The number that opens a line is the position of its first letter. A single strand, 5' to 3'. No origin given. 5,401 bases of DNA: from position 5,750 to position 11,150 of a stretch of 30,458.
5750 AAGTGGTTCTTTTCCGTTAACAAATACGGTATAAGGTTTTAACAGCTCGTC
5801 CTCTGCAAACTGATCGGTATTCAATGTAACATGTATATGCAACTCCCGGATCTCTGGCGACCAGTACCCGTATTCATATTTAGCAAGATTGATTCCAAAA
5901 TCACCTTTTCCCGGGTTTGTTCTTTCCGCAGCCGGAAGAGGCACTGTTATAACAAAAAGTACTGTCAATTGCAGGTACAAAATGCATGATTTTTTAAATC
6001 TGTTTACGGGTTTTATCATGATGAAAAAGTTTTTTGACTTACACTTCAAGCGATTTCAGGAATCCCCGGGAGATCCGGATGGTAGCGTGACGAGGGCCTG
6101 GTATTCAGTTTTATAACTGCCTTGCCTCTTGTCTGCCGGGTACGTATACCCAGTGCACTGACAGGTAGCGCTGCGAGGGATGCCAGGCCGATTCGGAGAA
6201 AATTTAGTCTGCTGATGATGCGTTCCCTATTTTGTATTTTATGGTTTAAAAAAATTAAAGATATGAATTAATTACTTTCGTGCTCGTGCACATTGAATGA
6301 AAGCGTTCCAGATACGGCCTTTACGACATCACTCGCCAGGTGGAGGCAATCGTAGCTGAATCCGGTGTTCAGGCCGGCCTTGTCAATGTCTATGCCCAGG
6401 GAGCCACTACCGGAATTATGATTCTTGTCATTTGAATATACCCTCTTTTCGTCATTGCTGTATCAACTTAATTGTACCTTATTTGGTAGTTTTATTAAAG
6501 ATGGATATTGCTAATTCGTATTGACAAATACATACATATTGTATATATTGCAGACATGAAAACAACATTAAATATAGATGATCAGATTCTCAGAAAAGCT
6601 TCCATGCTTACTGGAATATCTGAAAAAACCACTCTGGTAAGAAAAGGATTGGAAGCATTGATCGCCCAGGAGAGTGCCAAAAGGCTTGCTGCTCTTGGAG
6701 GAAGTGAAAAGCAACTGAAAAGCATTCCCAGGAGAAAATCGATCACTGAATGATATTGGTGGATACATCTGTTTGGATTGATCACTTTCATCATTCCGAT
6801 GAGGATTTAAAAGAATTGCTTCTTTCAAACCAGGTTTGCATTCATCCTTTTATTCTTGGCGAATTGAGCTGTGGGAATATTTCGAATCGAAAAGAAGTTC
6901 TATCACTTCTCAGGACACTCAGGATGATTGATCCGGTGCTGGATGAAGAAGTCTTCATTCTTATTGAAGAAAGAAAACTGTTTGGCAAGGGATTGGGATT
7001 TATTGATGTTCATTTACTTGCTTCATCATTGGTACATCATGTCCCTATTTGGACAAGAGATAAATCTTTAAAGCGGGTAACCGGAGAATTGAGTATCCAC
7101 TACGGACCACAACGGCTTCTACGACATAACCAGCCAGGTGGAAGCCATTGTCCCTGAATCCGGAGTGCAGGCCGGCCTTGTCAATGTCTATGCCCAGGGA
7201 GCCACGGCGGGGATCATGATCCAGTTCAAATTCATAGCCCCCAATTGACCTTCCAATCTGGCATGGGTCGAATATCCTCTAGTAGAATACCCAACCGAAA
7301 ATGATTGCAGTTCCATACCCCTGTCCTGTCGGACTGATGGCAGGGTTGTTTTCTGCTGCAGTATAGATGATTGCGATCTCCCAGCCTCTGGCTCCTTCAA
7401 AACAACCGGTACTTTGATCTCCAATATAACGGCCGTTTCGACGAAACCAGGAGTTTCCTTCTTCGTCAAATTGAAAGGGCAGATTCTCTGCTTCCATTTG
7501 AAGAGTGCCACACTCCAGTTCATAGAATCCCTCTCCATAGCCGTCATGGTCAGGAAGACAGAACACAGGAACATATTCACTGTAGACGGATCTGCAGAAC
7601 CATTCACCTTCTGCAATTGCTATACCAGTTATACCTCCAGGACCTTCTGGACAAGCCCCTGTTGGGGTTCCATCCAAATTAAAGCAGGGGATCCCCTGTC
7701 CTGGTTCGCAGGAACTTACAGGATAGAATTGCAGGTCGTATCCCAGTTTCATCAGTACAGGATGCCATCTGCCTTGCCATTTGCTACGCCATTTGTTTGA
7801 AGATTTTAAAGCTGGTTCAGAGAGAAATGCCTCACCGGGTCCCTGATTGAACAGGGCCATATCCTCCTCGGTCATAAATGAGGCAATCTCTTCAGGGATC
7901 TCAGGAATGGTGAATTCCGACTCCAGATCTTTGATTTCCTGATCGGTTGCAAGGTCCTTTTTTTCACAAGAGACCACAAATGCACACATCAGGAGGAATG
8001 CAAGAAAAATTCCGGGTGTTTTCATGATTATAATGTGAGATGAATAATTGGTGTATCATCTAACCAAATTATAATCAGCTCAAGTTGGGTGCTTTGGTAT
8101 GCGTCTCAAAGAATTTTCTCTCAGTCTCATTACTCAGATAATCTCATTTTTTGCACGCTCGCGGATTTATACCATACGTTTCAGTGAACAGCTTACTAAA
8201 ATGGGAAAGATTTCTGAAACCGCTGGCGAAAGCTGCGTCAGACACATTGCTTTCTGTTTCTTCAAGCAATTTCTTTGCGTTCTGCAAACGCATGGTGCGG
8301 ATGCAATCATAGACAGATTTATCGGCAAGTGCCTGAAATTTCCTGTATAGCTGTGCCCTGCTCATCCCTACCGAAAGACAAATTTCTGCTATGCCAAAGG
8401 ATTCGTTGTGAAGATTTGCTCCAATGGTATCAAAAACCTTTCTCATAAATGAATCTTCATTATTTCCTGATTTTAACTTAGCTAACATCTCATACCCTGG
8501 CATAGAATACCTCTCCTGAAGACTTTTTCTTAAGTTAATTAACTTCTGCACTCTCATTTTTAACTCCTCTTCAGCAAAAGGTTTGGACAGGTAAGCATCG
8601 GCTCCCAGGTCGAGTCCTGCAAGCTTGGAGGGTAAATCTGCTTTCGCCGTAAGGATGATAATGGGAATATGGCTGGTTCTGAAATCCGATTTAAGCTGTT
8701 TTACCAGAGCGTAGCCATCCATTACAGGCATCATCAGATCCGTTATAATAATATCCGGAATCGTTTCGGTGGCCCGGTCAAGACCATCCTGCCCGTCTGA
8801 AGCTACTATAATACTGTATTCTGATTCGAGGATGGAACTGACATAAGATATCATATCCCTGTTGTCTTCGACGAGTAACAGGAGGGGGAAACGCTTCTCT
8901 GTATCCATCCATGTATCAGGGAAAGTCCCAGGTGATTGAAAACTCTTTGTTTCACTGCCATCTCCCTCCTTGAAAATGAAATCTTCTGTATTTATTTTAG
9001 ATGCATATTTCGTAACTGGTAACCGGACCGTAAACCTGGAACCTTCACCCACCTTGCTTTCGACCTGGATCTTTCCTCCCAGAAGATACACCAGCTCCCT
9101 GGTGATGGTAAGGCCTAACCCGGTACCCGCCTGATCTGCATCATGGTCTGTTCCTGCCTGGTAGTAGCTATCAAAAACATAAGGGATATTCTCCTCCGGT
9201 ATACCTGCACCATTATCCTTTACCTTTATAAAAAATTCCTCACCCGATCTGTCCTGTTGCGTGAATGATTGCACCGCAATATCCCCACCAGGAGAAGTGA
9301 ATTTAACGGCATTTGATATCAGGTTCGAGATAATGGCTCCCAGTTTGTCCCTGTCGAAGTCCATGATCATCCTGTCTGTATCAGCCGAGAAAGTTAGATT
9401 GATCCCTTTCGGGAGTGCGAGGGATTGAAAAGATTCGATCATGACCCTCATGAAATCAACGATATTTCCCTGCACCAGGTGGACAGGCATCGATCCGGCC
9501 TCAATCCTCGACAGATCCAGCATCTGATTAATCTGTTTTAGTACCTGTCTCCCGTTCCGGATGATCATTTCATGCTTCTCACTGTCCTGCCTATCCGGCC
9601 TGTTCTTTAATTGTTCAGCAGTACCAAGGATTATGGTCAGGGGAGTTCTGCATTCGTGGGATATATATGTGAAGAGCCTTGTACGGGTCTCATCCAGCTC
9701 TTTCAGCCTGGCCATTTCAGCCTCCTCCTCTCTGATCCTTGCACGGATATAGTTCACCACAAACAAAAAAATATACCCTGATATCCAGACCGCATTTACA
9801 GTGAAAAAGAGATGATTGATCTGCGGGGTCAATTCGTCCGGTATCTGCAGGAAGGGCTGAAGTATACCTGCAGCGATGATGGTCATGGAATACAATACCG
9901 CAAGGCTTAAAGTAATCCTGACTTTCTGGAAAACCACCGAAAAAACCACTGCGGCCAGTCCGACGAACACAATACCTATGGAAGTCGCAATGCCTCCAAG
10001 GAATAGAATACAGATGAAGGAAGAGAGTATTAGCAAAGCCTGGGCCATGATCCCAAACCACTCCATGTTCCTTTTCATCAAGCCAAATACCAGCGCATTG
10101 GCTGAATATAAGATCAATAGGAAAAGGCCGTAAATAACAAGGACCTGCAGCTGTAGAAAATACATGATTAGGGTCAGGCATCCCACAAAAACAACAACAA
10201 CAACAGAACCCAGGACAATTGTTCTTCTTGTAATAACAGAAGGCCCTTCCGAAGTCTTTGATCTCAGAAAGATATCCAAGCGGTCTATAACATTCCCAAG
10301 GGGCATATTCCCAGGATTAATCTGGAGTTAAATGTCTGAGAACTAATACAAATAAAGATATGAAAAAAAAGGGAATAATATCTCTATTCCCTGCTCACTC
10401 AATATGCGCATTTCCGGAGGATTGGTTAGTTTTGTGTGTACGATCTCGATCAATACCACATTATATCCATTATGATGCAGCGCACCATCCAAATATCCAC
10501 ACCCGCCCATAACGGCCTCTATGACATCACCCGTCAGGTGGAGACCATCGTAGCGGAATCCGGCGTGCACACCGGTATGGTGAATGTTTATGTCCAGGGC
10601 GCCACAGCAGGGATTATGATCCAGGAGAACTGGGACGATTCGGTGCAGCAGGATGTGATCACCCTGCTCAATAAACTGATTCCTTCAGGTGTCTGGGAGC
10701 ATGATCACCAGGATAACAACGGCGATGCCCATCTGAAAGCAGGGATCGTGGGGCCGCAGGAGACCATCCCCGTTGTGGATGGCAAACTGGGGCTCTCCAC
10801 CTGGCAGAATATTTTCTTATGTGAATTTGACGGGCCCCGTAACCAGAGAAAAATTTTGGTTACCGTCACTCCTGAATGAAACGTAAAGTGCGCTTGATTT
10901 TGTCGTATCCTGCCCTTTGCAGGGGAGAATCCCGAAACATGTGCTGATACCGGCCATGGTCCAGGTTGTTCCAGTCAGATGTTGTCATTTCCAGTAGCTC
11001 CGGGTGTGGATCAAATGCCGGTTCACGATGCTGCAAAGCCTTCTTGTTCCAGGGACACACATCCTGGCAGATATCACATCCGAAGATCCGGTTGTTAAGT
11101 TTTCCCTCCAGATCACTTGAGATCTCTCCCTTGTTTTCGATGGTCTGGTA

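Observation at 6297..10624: Three co-oriented yjbQ 5' ends with a shared breakpoint: candidate serial integration hotspot inside yjbQ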

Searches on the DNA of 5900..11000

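Call 78: search_rna_families(source=window, start=5900, end=11000, threshold=evalue, max_evalue=1)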
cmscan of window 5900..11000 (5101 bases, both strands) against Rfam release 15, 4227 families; matches with E-value up to 1: 0.
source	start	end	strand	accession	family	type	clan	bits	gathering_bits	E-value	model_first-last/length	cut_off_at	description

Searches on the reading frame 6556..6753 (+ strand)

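Call 7: search_protein_families(library=pfam, proteins=[window:6556-6753:+])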
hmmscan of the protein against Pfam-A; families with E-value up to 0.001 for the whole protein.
window:6556-6753:+ (65 aa): 1 family
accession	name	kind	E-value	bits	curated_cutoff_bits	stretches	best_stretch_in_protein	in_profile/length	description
PF09957.15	VapB_antitoxin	-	1.6e-12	47.6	23.4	1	1-43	1-43/47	Bacterial antitoxin of type II TA system, VapB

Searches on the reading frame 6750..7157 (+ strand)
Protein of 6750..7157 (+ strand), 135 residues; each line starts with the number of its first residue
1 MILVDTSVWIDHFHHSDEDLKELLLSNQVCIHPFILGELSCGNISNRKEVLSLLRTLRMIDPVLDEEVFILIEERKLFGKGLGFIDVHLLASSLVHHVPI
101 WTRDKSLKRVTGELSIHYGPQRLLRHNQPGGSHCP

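Call 7: search_protein_families(library=pfam, proteins=[window:6750-7157:+])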
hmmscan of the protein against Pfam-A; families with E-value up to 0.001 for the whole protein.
window:6750-7157:+ (135 aa): 1 family
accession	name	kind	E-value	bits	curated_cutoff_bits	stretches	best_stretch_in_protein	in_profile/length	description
PF01850.27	PIN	-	2e-09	38.5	23.6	1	2-111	1-118/120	PIN domain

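Call 36: find_encoding_contigs(protein=window:6750-7157:+, flank=8000, max_places=10)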
Protein window:6750-7157:+ (135 aa): no gene with exactly this product is on record in the collection.

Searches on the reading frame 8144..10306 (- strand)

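Call 7: search_protein_families(library=pfam, proteins=[window:8144-10306:-])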
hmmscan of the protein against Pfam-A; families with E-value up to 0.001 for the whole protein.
window:8144-10306:- (720 aa): 5 families
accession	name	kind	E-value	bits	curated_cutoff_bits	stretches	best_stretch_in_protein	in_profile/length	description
PF02518.31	HATPase_c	-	4e-27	95.3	26.4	1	318-432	2-110/111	Histidine kinase-, DNA gyrase B-, and HSP90-like ATPase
PF00072.30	Response_reg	-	1.7e-25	89.8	30.2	1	477-586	2-110/111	Response regulator receiver domain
PF12833.13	HTH_18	-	1.1e-18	67.7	33.6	1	645-718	4-77/80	Helix-turn-helix domain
PF00512.31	HisKA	-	6.2e-16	58.6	26.9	1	208-271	2-66/66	His Kinase A (phospho-acceptor) domain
PF00165.29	HTH_AraC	-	2.5e-09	37.4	26.6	1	684-715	7-37/42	Bacterial regulatory helix-turn-helix proteins, AraC family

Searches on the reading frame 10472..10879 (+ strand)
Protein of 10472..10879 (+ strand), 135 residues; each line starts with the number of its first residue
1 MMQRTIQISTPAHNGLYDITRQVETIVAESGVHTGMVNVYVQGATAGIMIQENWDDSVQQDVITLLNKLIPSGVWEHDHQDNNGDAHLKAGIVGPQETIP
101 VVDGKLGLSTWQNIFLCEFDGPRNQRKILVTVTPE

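Call 7: search_protein_families(library=pfam, proteins=[window:10472-10879:+])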
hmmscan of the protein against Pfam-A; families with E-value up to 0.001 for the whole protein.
window:10472-10879:+ (135 aa): 1 family
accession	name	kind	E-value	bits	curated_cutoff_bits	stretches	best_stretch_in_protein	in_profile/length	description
PF01894.22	UPF0047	-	1.5e-41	141.6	27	1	18-132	1-117/117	Uncharacterised protein family UPF0047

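Call 67: find_related_loci(query=window:10472-10879:+, collection=viral_contigs, flank=8000)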
Query window:10472-10879:+ (135 aa) in viral_contigs; peptide patterns used: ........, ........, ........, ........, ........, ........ (x = any residue, [..] = any of these).
1 stretches matched a pattern, but none encodes a relative of the query by tblastn (E <= 1e-3).
